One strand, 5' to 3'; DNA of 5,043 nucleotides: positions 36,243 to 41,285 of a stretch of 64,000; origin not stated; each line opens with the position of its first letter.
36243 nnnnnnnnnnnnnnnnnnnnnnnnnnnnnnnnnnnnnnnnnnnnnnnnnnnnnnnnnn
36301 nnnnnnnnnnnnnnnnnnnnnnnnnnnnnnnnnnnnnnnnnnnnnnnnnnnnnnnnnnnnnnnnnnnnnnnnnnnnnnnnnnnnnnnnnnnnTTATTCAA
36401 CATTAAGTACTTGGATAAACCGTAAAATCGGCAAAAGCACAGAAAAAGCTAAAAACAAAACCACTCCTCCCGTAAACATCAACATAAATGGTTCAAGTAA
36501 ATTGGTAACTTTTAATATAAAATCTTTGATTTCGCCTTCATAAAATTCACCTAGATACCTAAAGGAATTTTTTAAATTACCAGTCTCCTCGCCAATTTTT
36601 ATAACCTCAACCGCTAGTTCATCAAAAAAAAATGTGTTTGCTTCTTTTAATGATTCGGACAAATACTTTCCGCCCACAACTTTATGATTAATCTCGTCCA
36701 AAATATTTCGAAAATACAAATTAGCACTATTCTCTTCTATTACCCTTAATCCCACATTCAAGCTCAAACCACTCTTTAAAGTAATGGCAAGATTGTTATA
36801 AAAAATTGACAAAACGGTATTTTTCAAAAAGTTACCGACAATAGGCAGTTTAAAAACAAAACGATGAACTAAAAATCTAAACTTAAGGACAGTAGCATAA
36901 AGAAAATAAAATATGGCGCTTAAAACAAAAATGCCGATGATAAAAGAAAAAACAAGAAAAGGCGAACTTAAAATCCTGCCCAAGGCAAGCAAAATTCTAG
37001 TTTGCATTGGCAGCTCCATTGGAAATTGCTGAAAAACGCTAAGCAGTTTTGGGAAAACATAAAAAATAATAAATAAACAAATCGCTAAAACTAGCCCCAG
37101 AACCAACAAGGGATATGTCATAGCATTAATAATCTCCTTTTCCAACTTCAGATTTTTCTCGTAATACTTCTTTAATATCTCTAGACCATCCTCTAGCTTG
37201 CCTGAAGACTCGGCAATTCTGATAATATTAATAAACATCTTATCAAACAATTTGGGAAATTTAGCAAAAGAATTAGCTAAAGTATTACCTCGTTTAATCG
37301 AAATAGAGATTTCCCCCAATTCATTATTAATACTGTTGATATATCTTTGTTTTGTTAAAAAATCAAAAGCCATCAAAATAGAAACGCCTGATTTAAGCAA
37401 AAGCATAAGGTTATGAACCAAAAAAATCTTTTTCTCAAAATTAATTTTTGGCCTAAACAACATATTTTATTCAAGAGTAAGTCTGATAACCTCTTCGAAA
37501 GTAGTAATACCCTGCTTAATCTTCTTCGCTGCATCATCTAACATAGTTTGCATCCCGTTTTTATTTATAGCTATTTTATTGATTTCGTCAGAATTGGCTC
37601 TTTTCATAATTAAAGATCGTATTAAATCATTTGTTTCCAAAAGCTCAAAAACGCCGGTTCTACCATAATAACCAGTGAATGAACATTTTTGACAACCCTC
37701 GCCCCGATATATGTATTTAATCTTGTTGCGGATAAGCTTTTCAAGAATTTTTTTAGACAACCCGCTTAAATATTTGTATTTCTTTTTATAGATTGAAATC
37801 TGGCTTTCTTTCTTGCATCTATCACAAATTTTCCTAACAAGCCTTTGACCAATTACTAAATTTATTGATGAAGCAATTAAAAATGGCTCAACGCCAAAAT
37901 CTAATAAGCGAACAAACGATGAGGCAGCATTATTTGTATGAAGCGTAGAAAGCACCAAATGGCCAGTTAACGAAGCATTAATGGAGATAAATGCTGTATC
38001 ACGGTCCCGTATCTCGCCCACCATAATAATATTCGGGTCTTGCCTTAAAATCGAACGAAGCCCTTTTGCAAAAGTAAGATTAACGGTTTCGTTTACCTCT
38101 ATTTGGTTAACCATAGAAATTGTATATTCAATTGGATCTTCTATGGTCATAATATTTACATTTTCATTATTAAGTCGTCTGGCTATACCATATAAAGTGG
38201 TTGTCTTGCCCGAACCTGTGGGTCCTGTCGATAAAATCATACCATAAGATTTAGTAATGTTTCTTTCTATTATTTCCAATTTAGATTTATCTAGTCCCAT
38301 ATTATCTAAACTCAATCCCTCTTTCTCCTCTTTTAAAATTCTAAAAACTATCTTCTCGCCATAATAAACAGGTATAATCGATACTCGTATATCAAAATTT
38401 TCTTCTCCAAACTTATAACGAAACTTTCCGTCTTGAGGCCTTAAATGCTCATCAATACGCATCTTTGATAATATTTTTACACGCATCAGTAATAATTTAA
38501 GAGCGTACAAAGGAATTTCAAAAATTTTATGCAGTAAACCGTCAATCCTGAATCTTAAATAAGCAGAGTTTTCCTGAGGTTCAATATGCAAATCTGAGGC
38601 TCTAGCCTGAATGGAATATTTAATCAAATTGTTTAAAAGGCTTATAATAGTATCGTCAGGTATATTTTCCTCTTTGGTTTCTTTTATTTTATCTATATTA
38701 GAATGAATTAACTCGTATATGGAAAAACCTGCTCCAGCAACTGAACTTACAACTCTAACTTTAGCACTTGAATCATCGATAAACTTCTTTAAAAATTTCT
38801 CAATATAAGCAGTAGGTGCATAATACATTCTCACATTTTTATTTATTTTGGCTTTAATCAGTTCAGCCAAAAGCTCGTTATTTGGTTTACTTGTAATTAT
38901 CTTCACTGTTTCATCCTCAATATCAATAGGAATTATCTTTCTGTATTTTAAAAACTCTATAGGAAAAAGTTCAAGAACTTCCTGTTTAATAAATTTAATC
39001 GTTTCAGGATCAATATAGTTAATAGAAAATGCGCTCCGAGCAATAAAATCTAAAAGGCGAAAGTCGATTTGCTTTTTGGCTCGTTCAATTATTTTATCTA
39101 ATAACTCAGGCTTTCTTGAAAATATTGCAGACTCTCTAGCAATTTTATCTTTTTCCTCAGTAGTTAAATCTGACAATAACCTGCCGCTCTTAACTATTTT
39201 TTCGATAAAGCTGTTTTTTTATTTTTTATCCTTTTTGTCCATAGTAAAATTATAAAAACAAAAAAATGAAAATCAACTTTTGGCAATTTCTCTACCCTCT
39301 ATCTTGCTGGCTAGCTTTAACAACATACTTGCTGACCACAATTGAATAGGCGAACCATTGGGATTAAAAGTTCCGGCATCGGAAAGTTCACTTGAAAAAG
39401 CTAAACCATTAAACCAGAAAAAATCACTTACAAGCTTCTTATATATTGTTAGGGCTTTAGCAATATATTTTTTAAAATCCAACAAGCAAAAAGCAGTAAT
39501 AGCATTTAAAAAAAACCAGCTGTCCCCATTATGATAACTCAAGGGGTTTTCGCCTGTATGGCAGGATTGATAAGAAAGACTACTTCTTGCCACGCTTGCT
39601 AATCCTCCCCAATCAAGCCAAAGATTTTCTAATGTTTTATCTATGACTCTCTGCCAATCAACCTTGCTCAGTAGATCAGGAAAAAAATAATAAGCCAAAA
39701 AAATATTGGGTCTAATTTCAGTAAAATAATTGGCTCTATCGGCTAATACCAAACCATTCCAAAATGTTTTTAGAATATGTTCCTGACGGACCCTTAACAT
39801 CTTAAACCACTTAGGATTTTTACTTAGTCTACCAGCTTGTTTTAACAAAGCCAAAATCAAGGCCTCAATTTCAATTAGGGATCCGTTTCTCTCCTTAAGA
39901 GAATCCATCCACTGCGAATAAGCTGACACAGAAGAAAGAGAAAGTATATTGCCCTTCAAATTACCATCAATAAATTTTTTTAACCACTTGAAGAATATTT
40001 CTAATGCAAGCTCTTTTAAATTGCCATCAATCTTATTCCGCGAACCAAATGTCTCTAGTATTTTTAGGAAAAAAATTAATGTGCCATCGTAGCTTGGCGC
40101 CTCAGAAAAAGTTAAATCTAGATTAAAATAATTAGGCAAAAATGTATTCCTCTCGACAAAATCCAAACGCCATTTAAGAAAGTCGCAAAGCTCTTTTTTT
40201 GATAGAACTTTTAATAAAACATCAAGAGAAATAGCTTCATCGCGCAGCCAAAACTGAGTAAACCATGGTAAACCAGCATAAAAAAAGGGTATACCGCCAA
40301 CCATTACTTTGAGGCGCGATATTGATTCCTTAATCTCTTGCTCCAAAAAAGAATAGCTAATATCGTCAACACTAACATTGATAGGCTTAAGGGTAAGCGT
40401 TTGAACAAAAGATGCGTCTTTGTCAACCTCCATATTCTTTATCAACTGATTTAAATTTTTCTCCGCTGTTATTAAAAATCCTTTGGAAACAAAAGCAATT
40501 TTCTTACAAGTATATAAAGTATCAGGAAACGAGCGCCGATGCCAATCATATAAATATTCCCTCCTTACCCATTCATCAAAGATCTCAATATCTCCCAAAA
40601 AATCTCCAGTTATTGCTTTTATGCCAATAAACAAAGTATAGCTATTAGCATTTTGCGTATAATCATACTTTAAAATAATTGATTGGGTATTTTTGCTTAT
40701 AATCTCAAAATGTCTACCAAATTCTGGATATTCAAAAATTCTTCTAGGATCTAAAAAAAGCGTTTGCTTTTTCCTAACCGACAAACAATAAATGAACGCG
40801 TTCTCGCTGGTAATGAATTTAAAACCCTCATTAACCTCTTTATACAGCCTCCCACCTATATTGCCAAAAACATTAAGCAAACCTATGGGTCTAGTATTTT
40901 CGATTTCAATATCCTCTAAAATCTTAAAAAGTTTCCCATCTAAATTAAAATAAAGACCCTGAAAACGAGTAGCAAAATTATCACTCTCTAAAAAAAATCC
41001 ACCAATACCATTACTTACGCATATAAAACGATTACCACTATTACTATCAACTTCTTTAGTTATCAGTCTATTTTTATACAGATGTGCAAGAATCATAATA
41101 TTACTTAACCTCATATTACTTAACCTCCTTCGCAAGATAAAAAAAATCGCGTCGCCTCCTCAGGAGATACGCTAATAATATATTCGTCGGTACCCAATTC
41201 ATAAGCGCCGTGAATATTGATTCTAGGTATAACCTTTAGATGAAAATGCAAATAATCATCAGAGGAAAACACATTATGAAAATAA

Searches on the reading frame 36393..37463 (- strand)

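Call 70: search_protein_families(library=pfam, proteins=[window:36393-37463:-], max_evalue=0.0001)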
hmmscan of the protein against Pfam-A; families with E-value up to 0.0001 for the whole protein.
window:36393-37463:- (356 aa): 1 family
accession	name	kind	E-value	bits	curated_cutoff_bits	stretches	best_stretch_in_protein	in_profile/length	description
PF00482.28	T2SSF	-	4.8e-46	156.2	25.2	2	221-345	1-125/125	Type II secretion system (T2SS), protein F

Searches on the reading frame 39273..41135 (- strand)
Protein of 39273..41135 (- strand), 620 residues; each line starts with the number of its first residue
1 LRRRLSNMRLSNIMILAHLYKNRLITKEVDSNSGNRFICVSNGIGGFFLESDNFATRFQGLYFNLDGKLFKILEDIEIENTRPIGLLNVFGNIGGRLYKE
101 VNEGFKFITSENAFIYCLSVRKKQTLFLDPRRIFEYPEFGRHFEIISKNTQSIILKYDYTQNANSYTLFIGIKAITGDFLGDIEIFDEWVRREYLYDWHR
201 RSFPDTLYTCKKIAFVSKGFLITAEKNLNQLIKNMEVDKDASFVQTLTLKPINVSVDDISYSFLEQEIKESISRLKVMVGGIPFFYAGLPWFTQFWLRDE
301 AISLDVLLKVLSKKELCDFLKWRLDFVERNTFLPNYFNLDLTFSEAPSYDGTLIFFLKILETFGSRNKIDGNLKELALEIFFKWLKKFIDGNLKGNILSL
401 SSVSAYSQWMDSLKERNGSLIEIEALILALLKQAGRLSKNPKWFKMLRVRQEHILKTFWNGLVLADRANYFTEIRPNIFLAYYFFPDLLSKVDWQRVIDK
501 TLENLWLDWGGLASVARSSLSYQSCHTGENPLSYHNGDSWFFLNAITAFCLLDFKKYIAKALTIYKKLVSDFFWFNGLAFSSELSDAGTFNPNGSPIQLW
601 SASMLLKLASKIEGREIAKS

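Call 34: search_protein_families(library=pfam, proteins=[window:39273-41135:-], max_evalue=0.001)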
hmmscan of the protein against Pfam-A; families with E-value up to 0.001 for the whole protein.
window:39273-41135:- (620 aa): 1 family
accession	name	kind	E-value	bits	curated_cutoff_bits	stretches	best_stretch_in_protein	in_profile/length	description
PF06202.20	GDE_C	-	4.7e-19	69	21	1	286-606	19-366/367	Amylo-alpha-1,6-glucosidase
